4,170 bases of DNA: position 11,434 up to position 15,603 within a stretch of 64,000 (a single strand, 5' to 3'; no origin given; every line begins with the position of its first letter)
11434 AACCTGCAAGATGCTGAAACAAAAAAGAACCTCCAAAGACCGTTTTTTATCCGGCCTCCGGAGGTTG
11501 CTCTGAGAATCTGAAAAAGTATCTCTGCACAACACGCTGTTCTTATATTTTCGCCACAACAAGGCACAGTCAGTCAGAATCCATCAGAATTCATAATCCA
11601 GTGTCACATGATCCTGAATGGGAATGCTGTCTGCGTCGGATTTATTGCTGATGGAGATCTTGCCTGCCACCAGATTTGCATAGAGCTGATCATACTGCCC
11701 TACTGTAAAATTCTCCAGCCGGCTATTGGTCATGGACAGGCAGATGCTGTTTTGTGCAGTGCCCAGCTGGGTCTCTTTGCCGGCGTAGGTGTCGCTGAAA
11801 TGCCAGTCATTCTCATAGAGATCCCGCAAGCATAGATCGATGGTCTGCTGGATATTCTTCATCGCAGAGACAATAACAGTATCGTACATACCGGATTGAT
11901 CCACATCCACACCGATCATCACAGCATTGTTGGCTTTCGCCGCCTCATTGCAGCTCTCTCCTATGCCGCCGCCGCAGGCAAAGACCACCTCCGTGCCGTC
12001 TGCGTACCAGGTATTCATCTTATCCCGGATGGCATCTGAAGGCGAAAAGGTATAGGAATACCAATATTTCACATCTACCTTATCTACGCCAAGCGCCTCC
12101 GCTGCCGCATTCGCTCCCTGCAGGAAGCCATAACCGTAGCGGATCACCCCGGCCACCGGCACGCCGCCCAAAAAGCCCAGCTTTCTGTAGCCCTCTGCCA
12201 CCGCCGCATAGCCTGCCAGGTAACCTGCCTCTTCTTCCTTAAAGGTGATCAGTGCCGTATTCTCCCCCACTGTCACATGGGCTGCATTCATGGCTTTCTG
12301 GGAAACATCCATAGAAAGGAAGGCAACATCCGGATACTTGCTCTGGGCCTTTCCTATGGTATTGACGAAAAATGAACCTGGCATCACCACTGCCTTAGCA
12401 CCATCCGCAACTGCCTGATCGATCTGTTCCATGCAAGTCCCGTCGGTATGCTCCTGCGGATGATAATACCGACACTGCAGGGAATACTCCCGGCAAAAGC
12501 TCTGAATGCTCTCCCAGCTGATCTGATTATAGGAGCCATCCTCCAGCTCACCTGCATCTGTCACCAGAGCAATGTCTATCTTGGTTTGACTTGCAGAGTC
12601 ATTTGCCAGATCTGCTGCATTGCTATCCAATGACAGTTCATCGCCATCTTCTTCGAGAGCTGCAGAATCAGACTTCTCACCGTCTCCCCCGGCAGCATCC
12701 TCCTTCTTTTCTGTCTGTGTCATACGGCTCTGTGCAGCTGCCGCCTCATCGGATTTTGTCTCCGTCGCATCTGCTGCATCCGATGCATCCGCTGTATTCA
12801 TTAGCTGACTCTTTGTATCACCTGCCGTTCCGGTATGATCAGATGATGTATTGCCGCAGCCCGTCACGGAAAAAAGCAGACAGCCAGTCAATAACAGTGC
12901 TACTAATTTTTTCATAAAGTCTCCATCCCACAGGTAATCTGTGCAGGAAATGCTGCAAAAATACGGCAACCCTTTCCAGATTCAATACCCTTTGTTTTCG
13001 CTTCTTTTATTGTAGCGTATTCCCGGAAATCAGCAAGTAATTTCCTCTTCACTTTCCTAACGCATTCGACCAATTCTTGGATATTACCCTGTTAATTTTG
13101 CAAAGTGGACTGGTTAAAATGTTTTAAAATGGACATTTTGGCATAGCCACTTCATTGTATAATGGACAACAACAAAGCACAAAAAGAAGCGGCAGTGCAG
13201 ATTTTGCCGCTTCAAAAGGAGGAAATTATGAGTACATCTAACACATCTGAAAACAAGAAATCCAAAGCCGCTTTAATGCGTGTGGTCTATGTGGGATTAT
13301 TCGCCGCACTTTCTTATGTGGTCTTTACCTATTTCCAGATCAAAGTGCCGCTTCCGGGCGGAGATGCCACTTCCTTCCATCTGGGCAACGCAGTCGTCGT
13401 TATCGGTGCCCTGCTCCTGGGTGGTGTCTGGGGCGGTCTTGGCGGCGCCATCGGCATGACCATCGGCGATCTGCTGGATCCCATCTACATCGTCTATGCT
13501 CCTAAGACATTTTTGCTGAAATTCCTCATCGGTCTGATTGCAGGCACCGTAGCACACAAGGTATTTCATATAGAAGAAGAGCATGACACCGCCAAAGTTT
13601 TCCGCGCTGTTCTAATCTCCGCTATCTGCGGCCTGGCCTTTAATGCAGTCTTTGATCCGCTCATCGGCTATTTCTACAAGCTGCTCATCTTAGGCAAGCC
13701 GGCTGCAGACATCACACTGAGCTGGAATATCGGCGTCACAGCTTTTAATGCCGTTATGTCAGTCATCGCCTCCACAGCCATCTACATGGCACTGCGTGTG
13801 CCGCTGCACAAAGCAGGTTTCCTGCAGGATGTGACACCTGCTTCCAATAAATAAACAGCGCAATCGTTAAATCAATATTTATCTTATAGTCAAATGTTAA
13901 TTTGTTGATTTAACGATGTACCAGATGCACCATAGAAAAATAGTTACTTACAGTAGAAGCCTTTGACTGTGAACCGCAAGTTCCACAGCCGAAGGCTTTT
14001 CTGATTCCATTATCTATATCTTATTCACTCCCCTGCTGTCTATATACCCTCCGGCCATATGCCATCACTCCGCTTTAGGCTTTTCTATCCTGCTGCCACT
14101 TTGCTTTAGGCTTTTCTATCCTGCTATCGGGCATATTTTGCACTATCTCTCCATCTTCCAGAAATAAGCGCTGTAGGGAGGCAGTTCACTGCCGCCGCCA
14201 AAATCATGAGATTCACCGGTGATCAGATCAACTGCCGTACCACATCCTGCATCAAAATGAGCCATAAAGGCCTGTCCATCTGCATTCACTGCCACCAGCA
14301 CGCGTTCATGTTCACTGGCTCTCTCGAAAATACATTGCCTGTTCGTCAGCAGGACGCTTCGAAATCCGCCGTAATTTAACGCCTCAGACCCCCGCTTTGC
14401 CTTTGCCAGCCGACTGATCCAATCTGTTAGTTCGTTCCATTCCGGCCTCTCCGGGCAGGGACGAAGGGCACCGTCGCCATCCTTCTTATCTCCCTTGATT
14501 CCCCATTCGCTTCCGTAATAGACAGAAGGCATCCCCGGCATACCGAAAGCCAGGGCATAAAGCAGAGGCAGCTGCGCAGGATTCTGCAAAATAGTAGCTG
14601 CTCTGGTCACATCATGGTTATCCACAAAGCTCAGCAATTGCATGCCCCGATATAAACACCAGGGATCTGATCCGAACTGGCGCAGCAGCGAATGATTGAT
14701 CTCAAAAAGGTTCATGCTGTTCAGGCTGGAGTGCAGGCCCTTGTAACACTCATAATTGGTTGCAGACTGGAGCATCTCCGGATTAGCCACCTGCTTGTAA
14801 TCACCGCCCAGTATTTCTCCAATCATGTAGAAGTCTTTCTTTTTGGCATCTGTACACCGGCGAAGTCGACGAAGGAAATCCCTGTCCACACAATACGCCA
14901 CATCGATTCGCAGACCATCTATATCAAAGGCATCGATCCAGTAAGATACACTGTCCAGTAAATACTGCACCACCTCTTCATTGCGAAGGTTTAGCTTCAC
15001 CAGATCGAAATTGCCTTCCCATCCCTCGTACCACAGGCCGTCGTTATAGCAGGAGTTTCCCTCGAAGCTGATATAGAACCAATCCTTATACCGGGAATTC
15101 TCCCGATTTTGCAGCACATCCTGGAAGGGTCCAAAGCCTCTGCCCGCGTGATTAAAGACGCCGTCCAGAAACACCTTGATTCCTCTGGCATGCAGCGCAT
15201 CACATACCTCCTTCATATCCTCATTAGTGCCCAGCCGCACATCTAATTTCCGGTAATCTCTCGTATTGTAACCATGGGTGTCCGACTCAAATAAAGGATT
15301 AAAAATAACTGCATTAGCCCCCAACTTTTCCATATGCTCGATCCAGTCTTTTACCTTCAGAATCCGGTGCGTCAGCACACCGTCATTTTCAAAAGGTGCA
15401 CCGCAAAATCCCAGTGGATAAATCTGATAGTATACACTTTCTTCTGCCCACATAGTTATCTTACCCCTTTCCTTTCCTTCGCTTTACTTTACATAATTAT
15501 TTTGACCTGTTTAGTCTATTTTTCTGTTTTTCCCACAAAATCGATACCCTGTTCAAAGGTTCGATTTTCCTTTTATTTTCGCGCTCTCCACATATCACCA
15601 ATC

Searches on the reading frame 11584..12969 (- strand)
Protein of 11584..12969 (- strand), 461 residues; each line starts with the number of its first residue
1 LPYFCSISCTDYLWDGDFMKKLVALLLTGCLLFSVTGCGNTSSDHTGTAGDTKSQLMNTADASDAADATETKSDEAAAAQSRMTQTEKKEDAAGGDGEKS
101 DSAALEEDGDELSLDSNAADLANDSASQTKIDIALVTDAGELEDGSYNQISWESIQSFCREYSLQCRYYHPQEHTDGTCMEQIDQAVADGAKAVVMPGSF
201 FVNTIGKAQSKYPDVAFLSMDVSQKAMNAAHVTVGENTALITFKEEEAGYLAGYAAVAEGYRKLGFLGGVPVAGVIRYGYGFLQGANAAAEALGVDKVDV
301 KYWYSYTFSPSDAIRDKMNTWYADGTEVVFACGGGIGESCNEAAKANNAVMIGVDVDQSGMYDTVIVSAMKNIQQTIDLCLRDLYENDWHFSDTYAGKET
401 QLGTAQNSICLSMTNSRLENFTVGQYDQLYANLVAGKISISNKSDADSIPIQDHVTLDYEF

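Call 61: search_protein_families(library=pfam, proteins=[window:11584-12969:-], max_evalue=0.00001)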
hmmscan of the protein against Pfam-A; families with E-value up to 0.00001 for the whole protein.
window:11584-12969:- (461 aa): 1 family
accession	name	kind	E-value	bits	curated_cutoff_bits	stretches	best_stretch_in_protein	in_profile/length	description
PF02608.20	Bmp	-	4.4e-29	101.9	24.1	1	135-419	5-276/301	ABC transporter substrate-binding protein PnrA-like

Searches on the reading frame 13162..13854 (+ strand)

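Call 62: search_protein_families(library=pfam, proteins=[window:13162-13854:+], max_evalue=0.00001)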
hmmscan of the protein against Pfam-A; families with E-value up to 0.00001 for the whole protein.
window:13162-13854:+ (230 aa): 2 families
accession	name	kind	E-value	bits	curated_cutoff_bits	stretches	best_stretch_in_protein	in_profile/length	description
PF07155.17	ECF-ribofla_trS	-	7.9e-27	94.8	26.7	1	39-212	5-171/172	ECF-type riboflavin transporter, S component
PF12822.12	ECF_trnsprt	-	1.7e-10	41.6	30.7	1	40-209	2-167/169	ECF transporter, substrate-specific component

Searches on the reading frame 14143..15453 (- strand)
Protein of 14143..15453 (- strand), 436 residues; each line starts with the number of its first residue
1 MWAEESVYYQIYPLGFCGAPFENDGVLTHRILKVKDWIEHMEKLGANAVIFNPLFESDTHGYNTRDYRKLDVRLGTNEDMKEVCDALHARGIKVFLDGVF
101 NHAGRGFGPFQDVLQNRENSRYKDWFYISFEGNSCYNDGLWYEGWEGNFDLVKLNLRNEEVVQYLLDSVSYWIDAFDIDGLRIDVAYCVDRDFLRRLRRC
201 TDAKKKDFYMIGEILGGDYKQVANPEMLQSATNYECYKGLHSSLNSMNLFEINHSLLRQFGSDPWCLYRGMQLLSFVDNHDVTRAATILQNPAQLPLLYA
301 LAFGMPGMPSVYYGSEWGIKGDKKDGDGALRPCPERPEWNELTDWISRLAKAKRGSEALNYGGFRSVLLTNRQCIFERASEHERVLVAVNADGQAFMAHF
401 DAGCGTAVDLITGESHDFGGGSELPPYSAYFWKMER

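Call 62: search_protein_families(library=pfam, proteins=[window:14143-15453:-], max_evalue=0.00001)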
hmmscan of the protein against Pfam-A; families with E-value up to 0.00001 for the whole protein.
window:14143-15453:- (436 aa): 1 family
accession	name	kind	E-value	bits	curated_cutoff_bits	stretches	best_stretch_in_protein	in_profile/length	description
PF00128.31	Alpha-amylase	-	2.3e-46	159.4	22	1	10-323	1-360/446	Alpha amylase, catalytic domain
